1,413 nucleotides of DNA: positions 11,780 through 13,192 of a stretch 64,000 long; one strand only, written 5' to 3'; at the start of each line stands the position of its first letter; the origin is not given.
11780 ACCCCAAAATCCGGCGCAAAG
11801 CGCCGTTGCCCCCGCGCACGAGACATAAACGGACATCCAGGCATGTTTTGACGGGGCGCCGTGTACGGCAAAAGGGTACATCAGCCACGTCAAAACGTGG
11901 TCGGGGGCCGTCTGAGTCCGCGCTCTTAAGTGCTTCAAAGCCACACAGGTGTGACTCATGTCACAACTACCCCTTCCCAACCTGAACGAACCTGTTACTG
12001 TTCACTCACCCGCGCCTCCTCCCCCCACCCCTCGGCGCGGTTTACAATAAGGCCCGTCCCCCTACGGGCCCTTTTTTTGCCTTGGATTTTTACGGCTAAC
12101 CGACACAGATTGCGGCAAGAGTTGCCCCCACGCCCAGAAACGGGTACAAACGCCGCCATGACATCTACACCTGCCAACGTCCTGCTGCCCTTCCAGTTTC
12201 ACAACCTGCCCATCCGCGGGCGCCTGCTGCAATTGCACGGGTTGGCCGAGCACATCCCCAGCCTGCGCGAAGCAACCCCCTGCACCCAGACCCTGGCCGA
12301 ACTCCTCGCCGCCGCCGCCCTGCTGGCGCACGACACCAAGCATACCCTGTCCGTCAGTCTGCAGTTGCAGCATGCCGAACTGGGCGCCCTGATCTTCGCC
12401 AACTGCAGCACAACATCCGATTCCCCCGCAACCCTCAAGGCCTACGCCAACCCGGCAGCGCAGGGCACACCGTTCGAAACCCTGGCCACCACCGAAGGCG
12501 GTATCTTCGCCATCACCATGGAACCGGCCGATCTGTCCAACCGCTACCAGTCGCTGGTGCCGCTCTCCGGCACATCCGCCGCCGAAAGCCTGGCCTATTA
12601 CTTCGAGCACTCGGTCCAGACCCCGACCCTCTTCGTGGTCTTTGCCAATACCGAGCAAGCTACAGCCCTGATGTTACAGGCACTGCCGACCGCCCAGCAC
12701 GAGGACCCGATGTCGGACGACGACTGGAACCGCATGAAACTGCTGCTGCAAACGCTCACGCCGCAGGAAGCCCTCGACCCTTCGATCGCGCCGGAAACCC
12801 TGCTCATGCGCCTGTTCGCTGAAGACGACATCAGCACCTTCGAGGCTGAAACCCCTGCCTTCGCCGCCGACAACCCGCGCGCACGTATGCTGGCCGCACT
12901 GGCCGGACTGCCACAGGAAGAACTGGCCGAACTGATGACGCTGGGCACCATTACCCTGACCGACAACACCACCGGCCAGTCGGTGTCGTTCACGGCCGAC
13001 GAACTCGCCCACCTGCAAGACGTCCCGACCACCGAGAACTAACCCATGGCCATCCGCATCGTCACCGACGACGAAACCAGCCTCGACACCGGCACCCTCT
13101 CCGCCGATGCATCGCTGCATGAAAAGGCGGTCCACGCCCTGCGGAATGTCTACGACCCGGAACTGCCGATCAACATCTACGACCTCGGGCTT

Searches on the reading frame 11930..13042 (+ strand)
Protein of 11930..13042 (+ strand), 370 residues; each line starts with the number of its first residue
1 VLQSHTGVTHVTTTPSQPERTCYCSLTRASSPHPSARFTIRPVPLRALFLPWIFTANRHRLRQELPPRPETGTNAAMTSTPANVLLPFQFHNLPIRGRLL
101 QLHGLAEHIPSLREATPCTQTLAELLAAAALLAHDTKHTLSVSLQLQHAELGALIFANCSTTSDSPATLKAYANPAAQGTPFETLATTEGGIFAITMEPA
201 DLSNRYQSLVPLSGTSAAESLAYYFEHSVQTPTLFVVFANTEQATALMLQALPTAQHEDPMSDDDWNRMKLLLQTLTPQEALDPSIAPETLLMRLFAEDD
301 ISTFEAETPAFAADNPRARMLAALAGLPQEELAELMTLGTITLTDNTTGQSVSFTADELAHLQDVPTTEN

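Call 15: search_protein_families(library=pfam, proteins=[window:11930-13042:+])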
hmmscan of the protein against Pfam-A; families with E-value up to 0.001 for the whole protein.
window:11930-13042:+ (370 aa): 1 family
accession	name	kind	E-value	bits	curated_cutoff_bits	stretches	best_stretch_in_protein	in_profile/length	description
PF01430.24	HSP33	-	1.7e-37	129.8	21.4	1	85-354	3-272/273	Hsp33 protein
